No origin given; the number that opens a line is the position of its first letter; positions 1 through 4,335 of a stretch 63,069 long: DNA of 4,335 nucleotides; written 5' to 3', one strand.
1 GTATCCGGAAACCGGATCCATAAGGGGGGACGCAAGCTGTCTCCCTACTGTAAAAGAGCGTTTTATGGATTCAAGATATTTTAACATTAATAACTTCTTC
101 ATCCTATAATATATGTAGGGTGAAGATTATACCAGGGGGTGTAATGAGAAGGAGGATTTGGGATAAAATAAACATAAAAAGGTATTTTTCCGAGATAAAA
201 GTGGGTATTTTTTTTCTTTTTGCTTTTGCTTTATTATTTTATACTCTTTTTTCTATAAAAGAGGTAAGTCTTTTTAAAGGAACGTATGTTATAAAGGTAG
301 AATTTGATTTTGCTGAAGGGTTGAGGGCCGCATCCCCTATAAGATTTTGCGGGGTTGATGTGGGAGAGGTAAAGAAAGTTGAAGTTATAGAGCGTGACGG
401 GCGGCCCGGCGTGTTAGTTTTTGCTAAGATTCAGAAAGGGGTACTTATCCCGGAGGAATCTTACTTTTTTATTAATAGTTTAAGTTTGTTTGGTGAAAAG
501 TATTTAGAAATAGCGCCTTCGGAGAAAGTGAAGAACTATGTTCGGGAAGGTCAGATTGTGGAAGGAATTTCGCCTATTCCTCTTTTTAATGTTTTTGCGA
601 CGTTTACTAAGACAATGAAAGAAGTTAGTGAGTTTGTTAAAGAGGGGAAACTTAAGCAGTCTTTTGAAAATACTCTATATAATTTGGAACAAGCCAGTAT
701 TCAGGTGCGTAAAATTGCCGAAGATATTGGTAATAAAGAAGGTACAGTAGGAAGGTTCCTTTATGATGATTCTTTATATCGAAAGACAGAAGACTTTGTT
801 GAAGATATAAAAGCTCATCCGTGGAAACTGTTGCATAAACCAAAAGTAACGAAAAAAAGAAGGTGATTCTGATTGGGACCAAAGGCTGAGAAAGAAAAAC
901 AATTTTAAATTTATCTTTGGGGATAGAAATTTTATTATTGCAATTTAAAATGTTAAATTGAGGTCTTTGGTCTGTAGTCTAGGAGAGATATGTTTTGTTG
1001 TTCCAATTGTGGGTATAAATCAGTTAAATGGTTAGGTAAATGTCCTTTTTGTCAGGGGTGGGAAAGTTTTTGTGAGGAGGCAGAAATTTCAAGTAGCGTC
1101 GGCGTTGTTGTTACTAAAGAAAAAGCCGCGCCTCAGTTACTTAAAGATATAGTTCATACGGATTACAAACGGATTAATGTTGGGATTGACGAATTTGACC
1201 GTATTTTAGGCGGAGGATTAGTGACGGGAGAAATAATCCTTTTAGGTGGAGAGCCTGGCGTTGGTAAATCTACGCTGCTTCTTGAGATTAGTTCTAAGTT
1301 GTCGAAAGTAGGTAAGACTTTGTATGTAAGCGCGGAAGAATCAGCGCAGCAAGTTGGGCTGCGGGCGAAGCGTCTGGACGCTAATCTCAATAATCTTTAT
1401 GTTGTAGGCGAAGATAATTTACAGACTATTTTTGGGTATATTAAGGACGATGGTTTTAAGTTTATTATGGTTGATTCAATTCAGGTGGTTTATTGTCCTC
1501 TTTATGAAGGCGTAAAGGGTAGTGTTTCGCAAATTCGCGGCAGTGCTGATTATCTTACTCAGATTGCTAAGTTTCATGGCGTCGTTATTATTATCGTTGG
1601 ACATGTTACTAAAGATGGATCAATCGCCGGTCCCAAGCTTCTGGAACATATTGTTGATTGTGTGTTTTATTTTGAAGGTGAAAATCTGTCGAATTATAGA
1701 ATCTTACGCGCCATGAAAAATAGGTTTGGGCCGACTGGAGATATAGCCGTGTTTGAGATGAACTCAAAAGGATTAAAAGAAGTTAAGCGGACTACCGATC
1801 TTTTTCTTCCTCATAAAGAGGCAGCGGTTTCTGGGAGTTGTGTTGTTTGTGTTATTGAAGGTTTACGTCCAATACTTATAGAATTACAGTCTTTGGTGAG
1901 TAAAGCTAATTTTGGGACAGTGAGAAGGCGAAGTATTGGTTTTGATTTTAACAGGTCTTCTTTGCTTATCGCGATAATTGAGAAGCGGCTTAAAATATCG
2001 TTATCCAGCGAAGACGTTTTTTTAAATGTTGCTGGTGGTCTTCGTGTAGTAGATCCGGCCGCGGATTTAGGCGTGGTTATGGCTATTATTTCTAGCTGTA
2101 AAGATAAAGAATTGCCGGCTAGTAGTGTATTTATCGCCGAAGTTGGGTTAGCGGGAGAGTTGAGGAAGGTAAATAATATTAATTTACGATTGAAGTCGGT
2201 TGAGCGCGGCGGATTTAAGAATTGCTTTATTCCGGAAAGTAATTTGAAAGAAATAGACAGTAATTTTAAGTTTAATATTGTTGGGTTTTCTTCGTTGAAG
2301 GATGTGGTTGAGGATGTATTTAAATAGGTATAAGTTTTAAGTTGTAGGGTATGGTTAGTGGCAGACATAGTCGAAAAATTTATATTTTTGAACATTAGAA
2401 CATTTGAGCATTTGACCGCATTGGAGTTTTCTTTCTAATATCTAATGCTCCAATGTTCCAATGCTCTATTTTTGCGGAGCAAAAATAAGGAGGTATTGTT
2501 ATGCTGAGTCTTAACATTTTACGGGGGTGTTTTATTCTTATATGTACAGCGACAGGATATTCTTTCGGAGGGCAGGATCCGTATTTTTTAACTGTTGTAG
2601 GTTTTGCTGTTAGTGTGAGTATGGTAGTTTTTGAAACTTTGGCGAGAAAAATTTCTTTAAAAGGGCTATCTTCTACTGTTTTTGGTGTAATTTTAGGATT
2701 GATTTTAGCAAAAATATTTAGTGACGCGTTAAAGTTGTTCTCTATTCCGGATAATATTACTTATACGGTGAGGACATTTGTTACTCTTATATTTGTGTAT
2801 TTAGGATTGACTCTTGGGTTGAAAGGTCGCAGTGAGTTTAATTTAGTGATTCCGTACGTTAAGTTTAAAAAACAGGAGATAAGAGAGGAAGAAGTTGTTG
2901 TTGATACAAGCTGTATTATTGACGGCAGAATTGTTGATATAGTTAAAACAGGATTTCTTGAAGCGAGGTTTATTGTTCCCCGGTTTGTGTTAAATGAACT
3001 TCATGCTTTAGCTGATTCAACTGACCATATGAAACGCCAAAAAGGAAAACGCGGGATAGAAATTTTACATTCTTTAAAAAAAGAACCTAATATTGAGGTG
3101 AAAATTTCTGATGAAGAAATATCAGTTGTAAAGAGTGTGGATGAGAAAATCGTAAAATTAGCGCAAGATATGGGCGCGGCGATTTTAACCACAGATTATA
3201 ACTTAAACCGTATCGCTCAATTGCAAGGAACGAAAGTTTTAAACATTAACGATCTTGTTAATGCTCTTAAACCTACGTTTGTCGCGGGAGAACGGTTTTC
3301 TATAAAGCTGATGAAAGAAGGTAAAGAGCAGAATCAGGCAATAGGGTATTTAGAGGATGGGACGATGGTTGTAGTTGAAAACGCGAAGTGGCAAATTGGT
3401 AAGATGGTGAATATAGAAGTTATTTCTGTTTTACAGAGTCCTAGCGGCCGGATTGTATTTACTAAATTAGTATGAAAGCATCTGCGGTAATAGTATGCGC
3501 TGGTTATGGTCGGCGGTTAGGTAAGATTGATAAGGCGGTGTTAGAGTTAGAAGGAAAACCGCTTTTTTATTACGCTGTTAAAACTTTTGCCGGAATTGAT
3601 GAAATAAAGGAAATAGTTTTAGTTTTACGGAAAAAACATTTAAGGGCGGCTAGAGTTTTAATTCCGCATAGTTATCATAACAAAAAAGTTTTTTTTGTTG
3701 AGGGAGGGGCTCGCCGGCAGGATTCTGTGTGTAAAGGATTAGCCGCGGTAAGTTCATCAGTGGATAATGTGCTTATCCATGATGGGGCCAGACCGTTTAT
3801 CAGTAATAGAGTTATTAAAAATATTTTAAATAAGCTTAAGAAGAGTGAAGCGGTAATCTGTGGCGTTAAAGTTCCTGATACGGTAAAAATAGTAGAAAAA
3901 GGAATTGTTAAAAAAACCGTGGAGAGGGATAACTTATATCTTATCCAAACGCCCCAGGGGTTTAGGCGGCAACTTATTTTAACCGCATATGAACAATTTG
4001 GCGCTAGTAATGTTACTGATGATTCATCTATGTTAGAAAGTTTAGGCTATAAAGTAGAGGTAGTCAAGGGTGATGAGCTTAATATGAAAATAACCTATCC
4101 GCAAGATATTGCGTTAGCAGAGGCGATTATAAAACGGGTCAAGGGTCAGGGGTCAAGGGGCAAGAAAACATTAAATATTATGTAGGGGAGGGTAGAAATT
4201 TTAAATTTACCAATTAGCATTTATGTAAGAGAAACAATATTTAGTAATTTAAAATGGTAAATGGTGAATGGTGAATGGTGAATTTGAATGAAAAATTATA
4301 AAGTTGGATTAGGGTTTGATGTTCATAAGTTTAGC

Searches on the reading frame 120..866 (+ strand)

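Call 69: search_protein_families(library=pfam, proteins=[window:120-866:+], max_evalue=0.00001)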
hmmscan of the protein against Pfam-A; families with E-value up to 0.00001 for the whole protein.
window:120-866:+ (248 aa): 1 family
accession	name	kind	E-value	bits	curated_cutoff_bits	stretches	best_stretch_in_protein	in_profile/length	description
PF02470.25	MlaD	-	2.3e-15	57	25.1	1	55-133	2-80/81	MlaD protein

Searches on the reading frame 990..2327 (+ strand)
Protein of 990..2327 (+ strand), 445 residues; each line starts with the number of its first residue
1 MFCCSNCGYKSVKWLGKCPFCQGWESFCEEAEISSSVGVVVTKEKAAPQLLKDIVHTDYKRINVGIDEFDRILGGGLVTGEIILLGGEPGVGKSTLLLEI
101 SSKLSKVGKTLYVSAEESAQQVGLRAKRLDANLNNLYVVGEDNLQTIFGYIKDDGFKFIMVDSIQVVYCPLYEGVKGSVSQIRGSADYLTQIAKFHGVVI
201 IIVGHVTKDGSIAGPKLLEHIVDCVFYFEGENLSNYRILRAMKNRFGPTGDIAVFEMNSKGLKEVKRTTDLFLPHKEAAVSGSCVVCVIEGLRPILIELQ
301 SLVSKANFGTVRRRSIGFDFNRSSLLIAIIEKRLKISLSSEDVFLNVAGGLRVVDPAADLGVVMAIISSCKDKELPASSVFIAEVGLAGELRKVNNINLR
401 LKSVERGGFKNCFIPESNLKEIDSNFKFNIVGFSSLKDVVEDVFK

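Call 69: search_protein_families(library=pfam, proteins=[window:990-2327:+], max_evalue=0.00001)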
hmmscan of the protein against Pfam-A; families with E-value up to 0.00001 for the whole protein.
window:990-2327:+ (445 aa): 5 families
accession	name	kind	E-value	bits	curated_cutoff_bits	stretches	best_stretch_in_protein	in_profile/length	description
PF06745.19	ATPase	-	1.5e-15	57.7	26.6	1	63-137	2-78/231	KaiC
PF13481.12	AAA_25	-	4.5e-11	43.2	27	1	57-210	10-194/195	AAA domain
PF03796.21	DnaB_C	-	6.6e-07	29.4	27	1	62-133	2-74/255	DnaB-like helicase C terminal domain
PF13541.12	ChlI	-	7.6e-07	29.5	27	1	334-418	36-121/121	Subunit ChlI of Mg-chelatase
PF18073.7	Zn_ribbon_LapB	-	7.9e-06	25.9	25.7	0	3-28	2-27/28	Rubredoxin metal binding domain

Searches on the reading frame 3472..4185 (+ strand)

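Call 42: search_protein_families(library=pfam, proteins=[window:3472-4185:+], max_evalue=0.01)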
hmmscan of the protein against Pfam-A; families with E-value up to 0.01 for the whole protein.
window:3472-4185:+ (237 aa): 3 families
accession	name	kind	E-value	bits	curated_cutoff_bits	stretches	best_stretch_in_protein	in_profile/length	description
PF01128.25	IspD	-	1.4e-60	205.2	27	1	5-221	3-220/221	2-C-methyl-D-erythritol 4-phosphate cytidylyltransferase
PF12804.13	NTP_transf_3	-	4e-12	47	27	1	5-132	1-121/160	MobA-like NTP transferase domain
PF02348.25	CTP_transf_3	-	0.00025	21.3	22.6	1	19-165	14-162/217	Cytidylyltransferase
